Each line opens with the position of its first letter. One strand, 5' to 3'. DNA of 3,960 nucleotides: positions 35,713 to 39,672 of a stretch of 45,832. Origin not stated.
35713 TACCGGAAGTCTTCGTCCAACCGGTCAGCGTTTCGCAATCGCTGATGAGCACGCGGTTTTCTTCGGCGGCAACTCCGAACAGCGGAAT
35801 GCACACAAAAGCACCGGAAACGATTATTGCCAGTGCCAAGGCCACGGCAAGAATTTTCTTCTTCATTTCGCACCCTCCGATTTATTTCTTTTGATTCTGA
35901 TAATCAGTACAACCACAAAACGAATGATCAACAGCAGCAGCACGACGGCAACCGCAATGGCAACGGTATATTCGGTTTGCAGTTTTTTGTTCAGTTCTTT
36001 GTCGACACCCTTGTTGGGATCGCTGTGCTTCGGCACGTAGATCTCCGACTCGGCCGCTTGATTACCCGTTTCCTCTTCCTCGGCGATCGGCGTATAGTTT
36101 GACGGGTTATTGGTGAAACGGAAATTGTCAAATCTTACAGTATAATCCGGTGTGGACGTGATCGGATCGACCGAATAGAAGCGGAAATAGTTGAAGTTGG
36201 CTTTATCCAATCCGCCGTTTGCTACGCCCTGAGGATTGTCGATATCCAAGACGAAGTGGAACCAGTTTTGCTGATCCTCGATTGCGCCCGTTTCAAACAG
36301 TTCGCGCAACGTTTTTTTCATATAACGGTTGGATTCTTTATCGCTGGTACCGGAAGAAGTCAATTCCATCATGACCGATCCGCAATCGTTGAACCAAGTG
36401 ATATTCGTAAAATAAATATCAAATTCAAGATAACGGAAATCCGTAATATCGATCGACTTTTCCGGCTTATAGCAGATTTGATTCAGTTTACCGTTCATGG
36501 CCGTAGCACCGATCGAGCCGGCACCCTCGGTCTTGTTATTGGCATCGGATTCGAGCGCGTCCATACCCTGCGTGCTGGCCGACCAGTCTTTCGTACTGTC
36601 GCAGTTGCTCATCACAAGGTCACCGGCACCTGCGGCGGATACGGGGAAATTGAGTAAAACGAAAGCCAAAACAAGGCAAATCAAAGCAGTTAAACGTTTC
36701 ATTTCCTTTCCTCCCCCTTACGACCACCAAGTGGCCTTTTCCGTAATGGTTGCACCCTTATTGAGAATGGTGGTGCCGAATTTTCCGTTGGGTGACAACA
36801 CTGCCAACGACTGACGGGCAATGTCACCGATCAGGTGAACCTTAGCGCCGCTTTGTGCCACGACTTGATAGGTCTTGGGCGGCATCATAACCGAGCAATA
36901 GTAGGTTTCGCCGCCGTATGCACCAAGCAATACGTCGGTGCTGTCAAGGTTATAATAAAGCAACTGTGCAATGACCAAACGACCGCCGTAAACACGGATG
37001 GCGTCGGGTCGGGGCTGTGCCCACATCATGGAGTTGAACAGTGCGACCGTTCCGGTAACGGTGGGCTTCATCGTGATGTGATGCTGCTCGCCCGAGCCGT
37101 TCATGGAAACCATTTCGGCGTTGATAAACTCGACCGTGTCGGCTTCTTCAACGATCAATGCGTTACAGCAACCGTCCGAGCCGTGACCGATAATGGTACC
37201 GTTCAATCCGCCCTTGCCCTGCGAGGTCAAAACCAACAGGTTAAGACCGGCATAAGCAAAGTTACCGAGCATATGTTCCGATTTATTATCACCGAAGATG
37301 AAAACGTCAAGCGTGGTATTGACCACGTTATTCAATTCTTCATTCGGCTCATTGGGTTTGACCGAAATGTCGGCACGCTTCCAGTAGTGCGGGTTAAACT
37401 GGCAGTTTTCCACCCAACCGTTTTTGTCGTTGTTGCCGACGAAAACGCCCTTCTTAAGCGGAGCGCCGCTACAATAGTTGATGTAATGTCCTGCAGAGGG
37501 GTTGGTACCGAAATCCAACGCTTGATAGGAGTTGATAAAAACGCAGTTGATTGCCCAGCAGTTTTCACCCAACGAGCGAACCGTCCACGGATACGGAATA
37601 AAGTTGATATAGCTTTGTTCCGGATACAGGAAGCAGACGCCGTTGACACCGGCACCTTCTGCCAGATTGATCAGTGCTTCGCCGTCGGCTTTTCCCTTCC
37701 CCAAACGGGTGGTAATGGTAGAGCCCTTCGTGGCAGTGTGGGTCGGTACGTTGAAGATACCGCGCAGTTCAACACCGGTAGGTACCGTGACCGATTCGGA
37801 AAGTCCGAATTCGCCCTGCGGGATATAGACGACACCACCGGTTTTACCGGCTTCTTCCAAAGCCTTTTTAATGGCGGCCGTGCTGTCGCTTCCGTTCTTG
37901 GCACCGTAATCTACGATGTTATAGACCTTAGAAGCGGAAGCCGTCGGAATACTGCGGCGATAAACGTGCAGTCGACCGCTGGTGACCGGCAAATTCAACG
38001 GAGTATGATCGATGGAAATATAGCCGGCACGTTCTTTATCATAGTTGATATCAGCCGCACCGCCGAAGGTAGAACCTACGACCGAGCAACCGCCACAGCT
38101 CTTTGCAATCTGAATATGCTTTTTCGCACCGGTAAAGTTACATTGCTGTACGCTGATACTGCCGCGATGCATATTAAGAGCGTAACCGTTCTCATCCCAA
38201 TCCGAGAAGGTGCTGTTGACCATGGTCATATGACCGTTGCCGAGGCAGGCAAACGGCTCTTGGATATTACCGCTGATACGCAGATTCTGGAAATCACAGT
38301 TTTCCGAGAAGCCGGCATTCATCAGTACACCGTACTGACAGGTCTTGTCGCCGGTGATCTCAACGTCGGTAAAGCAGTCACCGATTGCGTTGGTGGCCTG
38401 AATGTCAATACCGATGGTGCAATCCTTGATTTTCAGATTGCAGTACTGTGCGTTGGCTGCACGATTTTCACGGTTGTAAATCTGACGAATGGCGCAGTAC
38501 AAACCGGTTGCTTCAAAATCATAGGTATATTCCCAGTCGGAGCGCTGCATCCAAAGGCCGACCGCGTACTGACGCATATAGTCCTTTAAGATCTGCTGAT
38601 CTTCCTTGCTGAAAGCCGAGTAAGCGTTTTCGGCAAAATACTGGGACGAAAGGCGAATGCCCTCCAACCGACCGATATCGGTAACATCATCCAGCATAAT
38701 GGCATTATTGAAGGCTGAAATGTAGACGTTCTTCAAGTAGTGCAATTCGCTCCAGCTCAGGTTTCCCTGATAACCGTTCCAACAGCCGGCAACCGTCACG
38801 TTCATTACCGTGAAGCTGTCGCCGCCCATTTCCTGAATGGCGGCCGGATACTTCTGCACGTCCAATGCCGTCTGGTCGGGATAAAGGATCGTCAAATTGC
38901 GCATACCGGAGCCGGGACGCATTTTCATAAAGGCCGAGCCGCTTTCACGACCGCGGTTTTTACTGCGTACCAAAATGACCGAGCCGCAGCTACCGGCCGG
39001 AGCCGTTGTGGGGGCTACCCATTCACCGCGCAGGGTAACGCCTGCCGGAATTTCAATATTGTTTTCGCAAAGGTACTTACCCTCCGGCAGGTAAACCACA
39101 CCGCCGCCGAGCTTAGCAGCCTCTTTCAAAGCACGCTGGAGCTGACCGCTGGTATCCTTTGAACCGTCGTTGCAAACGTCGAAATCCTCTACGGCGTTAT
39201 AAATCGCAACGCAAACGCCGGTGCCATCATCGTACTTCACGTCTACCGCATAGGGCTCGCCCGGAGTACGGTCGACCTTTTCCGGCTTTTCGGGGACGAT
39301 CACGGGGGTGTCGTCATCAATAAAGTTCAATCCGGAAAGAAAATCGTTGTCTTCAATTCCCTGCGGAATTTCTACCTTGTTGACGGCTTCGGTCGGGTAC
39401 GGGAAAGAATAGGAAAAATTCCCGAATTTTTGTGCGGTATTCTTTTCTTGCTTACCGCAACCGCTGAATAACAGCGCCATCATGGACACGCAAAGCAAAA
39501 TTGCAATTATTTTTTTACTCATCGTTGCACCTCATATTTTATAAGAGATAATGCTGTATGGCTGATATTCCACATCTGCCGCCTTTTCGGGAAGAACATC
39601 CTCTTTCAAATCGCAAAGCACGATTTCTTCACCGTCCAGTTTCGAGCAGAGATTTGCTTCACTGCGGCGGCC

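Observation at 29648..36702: An apparently uncharacterised ~190-aa module family (SDCD...GW / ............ / ELTSSG / WYHF.LDLD / FNYFRFY / FDN) in five copies across two coupled genes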

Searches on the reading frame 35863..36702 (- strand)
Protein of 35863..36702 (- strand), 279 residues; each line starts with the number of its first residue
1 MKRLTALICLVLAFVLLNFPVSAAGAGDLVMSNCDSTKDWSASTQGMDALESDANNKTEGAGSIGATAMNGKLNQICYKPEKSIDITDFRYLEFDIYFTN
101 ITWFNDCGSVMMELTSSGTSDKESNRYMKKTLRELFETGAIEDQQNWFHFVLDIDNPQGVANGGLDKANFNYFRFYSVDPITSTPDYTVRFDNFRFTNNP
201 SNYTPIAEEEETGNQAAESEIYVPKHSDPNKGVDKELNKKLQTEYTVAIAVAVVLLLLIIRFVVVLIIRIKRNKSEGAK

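Call 5: search_protein_families(library=pfam, proteins=[window:35863-36702:-], max_evalue=1)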
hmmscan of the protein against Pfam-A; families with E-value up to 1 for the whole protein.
window:35863-36702:- (279 aa): 5 families
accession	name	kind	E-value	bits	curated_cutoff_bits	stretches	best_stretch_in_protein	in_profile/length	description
PF08552.16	Kei1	-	0.0091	16.2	25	1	170-266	73-170/181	Inositolphosphorylceramide synthase subunit Kei1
PF08693.15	SKG6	-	0.017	14.4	30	1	242-276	15-49/668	SKG6 family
PF09716.15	ETRAMP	-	0.035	14.5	29.1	1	221-274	28-81/81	Malarial early transcribed membrane protein (ETRAMP)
PF14610.12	Psg1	-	0.039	14.2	30.1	1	204-270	121-180/186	Ykl077w/Psg1 (Pma1 Stabilization in Golgi)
PF15102.11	TMEM154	-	0.1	12.9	30.3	1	238-276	56-96/153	TMEM154 protein family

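Call 6: search_protein_families(library=ncbifam, proteins=[window:35863-36702:-], max_evalue=1)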
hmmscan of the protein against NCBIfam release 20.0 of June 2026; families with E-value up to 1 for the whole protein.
window:35863-36702:- (279 aa): 2 families
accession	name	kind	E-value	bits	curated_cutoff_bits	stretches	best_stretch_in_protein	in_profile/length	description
NF042931.1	SAG1386_EF1546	equivalog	0.074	13.1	80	1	234-276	16-58/158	SAG1386/EF1546 family surface-associated protein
NF041817.1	Avs3b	equivalog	0.092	12.7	200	1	104-156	69-121/211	AVAST type 3 anti-phage protein Avs3b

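Call 16: find_homologous_proteins(query=window:35863-36702:-, max_evalue=0.001)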
Query window:35863-36702:- (279 aa): 43 proteins with E <= 0.001 among 1480 candidates.
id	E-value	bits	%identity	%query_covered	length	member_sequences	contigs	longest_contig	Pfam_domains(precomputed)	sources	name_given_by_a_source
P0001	4.0e-181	619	99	100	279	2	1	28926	-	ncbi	-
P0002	6.4e-111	388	67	84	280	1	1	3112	-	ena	-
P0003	7.0e-109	382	66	85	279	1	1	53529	-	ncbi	-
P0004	3.2e-108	380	60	98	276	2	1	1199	-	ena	-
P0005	6.9e-108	379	62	87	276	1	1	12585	-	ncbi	-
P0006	3.2e-107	376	63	86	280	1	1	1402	-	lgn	-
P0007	6.0e-107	375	65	85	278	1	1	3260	-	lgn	-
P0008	2.4e-106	373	59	100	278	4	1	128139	-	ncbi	-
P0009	4.0e-106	373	58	100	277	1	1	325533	-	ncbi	-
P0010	6.7e-106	372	60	100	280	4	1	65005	-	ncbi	-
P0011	1.6e-105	371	59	100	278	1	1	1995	-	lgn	-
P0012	2.0e-105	370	60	100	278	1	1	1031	-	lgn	-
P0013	2.4e-105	370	59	100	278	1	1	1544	-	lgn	-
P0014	2.6e-105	370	62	92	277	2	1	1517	-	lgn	-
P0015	3.7e-105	370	60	100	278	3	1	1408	-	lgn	-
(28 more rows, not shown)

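Call 22: find_encoding_contigs(protein=P0009, flank=10000, max_places=2)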
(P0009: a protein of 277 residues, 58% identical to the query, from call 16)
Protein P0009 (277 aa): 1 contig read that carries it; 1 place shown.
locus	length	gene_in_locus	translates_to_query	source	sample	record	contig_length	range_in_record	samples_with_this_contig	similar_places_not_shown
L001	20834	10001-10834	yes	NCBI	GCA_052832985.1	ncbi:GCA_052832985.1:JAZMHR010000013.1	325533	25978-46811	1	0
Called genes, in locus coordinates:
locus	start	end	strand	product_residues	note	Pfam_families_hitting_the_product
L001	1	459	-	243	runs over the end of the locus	-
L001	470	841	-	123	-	PF00392:GntR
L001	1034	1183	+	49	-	PF12116:SpoIIID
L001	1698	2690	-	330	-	PF00248:Aldo_ket_red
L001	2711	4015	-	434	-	PF00890:FAD_binding_2 (faint), PF01266:DAO (faint), PF07992:Pyr_redox_2 (faint), PF12831:FAD_oxidored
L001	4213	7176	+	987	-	PF22907:Ams1-like_1st, PF03065:Glyco_hydro_57 (weak), PF01074:Glyco_hydro_38N, PF09261:Alpha-mann_mid, PF07748:Glyco_hydro_38C, PF17677:Glyco_hydro38C2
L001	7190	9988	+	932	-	PF12708:Pect-lyase_RHGA_epim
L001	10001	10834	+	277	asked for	-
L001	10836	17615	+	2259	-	PF03629:SASA (weak)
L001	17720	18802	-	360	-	PF00392:GntR, PF00532:Peripla_BP_1, PF13407:Peripla_BP_4, PF13377:Peripla_BP_3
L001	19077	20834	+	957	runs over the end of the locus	PF01547:SBP_bac_1, PF13416:SBP_bac_8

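Call 39: find_related_loci(query=A4, collection=genome_contigs, flank=10000)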
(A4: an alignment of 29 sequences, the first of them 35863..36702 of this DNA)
Query A4 (279 aa) in genome_contigs; peptide patterns used: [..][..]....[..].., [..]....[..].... (x = any residue, [..] = any of these).
30 stretches matched a pattern; 7 encode a relative of the query (tblastn E <= 1e-3); 6 distinct loci.
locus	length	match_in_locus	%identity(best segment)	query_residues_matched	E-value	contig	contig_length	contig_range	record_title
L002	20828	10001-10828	57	1-275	2e-107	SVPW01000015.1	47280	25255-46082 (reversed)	MAG: Oscillospiraceae bacterium isolate SIG601 NODE_17234_length_47280_cov_2.380442, whole genome shotgun sequence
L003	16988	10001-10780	59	15-276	1e-103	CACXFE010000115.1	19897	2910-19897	MAG: Ruminococcaceae bacterium isolate RUG11203 genome assembly, contig: RUG11203_asm_115, whole genome shotgun sequence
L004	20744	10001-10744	60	1-241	9e-104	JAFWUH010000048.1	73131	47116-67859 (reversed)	MAG: Clostridia bacterium isolate RGIG6077 Sheep_Omasum.Co__c2117595, whole genome shotgun sequence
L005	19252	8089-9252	57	1-211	6e-84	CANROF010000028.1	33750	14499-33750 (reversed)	MAG: uncultured Oscillospiraceae bacterium isolate Lapin-020__bin84 genome assembly, contig: Lapin-020__NODE_1525_length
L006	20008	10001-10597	60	1-197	2e-79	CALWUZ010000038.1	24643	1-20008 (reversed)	MAG: uncultured Clostridia bacterium isolate E0_DM__bin125 genome assembly, contig: E0_DM__k127_1838074, whole genome sh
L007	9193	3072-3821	47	1-236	8e-69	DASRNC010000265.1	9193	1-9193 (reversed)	MAG TPA_asm: Bacillota bacterium isolate SMAG_U10232 k141_802004, whole genome shotgun sequence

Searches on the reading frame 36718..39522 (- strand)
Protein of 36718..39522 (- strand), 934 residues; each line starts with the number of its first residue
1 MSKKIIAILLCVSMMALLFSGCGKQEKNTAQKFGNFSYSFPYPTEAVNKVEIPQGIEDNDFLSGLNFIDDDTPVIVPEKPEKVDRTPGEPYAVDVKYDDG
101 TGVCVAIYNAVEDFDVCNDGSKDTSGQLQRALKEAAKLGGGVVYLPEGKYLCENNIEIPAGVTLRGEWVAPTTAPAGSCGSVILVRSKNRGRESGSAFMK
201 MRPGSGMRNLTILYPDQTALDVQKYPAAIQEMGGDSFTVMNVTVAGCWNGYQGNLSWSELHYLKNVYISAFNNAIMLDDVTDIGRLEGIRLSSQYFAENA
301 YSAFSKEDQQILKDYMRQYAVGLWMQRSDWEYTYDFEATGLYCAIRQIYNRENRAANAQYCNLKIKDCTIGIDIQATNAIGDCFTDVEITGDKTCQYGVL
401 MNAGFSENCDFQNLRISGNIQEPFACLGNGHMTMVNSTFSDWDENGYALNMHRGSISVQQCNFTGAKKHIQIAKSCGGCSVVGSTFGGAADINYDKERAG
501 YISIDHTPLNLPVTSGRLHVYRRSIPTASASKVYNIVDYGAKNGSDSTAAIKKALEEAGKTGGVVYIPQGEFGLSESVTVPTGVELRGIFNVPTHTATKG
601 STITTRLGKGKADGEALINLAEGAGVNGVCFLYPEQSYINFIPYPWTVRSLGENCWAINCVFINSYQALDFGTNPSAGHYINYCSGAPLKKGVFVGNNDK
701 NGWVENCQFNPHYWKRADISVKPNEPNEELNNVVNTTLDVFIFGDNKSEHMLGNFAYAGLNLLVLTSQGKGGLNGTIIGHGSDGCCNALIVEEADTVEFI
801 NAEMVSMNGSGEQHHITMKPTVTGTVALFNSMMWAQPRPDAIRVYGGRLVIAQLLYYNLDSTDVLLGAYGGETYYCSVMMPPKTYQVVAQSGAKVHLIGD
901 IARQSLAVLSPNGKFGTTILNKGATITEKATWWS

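Call 9: search_protein_families(library=pfam, proteins=[window:36718-39522:-], max_evalue=0.01)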
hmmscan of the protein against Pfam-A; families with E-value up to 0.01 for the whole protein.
window:36718-39522:- (934 aa): 2 families
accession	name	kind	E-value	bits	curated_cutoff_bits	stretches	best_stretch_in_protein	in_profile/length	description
PF12708.12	Pect-lyase_RHGA_epim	-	7.7e-26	91.6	27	2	111-299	4-179/213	Rhamnogalacturonase A/epimerase, pectate lyase-like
PF13229.12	Beta_helix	-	0.0079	16.3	25.9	1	362-486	15-134/158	Right handed beta helix region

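Call 40: search_solved_structures(query=window:36718-39522:-, max_evalue=0.001)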
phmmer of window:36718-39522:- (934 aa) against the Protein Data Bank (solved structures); distinct sequences matched with E-value up to 0.001: 0.

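Call 67: search_solved_structures(query=A6, max_evalue=1)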
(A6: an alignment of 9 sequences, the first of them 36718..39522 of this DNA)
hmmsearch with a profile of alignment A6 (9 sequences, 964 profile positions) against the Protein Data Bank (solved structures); distinct sequences matched with E-value up to 1: 25.
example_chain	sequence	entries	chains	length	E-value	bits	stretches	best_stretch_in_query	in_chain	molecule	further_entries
5m5z_A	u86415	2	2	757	5.5e-10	41.1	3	134-205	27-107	Beta-1,3-glucanase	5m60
3eqn_A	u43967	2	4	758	4.1e-09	38.2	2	135-199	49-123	Glucan 1,3-beta-glucosidase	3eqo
5lw3_A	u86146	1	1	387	5e-09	38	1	138-182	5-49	Poly(beta-D-mannuronate) C5 epimerase 6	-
2pyg_A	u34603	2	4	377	6.8e-09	37.5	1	138-181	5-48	Poly(beta-D-mannuronate) C5 epimerase 4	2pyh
3zpp_A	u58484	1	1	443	9.2e-08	33.8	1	138-185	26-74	CELL WALL SURFACE ANCHOR FAMILY PROTEIN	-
8xfq_A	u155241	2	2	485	1.8e-07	32.8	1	138-180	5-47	mannuronan 5-epimerase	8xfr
8ja4_A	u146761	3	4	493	1.8e-07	32.8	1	138-180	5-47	mannuronan 5-epimerase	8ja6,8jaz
7chu_A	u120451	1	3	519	2.5e-06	29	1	129-188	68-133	Putative pectin lyase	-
1h80_A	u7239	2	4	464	1.1e-05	26.9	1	135-179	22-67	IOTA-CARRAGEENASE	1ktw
3lmw_A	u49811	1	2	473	1.1e-05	26.9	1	135-179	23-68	Iota-carrageenase, CgiA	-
8jhh_A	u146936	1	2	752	1.2e-05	26.8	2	573-617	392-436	MnLam55A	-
7c7d_A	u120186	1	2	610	1.8e-05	26.2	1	566-619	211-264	alpha-1,3-glucanase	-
1rmg_A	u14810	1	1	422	3.7e-05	25.2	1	557-619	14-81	RHAMNOGALACTURONASE A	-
5zru_A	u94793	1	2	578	0.00086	20.6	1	563-607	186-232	Alpha-1,3-glucanase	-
5olp_A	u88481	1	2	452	0.0021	19.3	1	139-178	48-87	Pectate lyase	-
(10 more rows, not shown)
